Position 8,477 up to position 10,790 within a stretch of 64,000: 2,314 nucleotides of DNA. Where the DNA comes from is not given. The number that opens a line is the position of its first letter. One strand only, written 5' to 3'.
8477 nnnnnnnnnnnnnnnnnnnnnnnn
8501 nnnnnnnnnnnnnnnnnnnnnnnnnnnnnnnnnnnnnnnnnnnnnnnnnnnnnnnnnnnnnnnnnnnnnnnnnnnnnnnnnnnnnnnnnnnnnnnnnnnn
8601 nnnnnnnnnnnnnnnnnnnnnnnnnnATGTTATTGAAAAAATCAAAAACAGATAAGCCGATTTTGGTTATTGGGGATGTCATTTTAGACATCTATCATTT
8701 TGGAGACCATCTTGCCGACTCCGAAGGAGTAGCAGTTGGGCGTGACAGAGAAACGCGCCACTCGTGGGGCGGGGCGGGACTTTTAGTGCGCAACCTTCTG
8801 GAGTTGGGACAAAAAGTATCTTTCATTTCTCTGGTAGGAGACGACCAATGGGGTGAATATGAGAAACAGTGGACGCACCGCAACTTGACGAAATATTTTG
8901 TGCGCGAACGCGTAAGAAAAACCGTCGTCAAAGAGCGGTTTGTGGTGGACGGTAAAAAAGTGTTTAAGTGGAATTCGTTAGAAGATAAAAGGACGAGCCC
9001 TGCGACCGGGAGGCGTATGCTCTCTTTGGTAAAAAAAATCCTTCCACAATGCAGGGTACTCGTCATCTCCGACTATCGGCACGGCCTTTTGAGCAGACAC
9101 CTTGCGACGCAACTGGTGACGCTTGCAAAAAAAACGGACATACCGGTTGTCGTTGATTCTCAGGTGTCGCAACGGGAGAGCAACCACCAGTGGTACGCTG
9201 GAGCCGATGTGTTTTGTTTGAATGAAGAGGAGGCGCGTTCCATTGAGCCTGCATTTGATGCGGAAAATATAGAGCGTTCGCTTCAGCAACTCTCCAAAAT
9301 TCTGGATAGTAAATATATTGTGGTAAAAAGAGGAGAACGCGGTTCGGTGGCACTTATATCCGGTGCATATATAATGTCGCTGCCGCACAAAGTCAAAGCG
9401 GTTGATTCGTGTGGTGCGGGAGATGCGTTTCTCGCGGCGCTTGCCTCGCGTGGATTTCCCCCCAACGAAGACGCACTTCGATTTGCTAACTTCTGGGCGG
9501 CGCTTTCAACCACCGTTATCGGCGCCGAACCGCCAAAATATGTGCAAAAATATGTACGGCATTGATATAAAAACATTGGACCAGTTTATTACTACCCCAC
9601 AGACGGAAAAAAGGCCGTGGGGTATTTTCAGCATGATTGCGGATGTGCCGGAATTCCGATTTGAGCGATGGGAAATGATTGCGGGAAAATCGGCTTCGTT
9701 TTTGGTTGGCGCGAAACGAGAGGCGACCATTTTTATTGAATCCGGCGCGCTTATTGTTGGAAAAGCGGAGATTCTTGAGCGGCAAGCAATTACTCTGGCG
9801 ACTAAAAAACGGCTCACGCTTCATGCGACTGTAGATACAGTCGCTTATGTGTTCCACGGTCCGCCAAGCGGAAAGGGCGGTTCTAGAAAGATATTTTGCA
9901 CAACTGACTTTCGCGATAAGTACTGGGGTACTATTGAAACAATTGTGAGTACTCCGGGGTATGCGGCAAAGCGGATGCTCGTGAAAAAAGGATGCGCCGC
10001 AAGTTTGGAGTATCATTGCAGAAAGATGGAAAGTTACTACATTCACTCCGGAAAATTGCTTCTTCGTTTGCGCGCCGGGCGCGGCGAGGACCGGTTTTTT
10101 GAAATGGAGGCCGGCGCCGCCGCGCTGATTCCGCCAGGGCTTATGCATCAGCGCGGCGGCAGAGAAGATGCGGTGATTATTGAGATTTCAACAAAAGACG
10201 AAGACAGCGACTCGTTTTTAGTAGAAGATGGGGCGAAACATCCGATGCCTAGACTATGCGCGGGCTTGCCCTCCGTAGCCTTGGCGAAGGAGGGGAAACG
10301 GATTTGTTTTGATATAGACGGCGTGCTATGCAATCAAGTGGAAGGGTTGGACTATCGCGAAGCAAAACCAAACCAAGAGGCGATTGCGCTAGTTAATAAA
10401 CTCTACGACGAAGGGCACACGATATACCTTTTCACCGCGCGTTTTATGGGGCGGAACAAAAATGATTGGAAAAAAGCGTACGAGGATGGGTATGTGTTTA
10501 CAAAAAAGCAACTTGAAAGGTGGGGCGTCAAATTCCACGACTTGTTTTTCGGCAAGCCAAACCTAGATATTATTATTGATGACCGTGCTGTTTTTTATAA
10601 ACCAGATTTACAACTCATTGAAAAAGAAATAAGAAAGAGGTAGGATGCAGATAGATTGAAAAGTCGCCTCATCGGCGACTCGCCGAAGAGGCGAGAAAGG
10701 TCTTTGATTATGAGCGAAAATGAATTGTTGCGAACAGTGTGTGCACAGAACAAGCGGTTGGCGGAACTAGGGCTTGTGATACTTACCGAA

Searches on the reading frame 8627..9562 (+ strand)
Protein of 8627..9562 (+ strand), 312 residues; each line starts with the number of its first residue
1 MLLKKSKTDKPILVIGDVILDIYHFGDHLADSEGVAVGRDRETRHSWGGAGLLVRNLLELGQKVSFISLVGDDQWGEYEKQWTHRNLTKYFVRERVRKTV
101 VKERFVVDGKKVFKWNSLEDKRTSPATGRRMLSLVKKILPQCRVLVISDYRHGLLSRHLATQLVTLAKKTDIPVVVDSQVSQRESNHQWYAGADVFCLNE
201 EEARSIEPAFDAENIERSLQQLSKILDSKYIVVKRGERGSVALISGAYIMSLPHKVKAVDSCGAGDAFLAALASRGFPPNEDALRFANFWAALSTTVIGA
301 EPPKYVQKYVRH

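Call 5: search_protein_families(library=pfam, proteins=[window:8627-9562:+], max_evalue=0.001)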
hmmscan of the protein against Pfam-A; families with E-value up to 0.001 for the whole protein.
window:8627-9562:+ (312 aa): 1 family
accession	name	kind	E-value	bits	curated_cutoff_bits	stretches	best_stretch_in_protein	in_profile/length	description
PF00294.29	PfkB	-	1.2e-29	104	25.8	1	12-301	4-296/302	pfkB family carbohydrate kinase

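Call 49: search_protein_families(library=ncbifam, proteins=[window:8627-9562:+], max_evalue=0.00001)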
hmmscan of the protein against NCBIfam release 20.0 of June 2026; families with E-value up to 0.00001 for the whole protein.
window:8627-9562:+ (312 aa): 16 families
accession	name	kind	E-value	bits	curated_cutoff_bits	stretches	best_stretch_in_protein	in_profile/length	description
TIGR02198.1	rfaE_dom_I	equivalog_domain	2.8e-44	151.5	345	1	8-301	6-303/315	D-glycero-beta-D-manno-heptose-7-phosphate kinase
NF008454.0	PRK11316.1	equivalog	5.7e-29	101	521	1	10-298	11-298/475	bifunctional D-glycero-beta-D-manno-heptose-7-phosphate kinase/D-glycero-beta-D-manno-heptose 1-phosphate adenylyltransferase HldE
TIGR02152.1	D_ribokin_bact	equivalog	3.4e-22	79.1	299.65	1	161-303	144-289/298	ribokinase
TIGR04382.1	myo_inos_iolC_N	equivalog_domain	2.4e-13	50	300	1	188-294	184-289/309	5-dehydro-2-deoxygluconokinase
TIGR03168.1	1-PFK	subfamily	1.5e-12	47.1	216.4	1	37-299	24-286/305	hexose kinase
NF053626.1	RibKinHalex1628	equivalog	2.1e-12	47.2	330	1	160-301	143-279/293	ATP-dependent ribose-1-phosphate kinase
NF006957.1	PRK09434.1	equivalog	1.6e-11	44.3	450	1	186-299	173-291/302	fructokinase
TIGR03828.1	pfkB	equivalog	4.7e-11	42.3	292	1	36-298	23-285/305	1-phosphofructokinase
NF008353.0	PRK11142.1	equivalog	1.5e-08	34.5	341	1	164-302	151-291/307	ribokinase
NF040938.1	KDG_KDGal_kin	equivalog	2.4e-08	33.4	400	1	194-300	185-289/305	bifunctional 2-dehydro-3-deoxygluconokinase/2-dehydro-3-deoxygalactonokinase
NF041332.1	KDG_KDGal_kin_Halo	equivalog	1.8e-07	30.9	440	1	182-299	179-296/320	bifunctional 2-dehydro-3-deoxygluconokinase/2-dehydro-3-deoxygalactonokinase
NF010033.0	PRK13508.1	equivalog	4.1e-07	29.5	469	1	37-275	25-262/309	tagatose-6-phosphate kinase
NF049991.1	TagKinase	equivalog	8.6e-07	28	420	0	207-299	206-300/321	tagatose kinase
TIGR01231.1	lacC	equivalog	1.1e-06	28.2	409.55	1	37-275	25-263/310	tagatose-6-phosphate kinase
NF007321.0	PRK09813.1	equivalog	1.7e-06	27.7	247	0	213-271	172-229/261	fructoselysine 6-kinase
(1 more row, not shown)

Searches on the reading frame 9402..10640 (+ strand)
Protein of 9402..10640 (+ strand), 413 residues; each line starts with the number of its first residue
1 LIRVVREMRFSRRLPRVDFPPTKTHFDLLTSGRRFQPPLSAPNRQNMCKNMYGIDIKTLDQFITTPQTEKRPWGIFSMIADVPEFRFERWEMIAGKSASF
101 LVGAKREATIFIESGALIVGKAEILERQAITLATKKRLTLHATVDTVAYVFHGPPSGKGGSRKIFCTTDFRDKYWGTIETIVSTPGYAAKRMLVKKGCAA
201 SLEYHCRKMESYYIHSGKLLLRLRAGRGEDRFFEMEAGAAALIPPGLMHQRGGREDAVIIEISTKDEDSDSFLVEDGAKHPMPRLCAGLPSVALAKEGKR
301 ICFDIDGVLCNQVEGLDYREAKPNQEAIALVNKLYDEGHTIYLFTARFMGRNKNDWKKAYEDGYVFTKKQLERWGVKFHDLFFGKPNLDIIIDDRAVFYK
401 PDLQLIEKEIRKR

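Call 5: search_protein_families(library=pfam, proteins=[window:9402-10640:+], max_evalue=0.001)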
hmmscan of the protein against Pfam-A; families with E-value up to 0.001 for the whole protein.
window:9402-10640:+ (413 aa): 0 families

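Call 27: search_protein_families(library=pfam, proteins=[window:9402-10640:+], max_evalue=0.1)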
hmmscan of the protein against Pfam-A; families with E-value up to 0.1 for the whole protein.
window:9402-10640:+ (413 aa): 2 families
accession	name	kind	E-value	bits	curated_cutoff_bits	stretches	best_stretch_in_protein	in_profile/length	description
PF01050.24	MannoseP_isomer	-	0.0013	19.4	23.6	1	174-262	15-100/116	Mannose-6-phosphate isomerase C-terminal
PF07883.17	Cupin_2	-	0.0016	18.5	27.2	1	192-251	3-56/70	Cupin domain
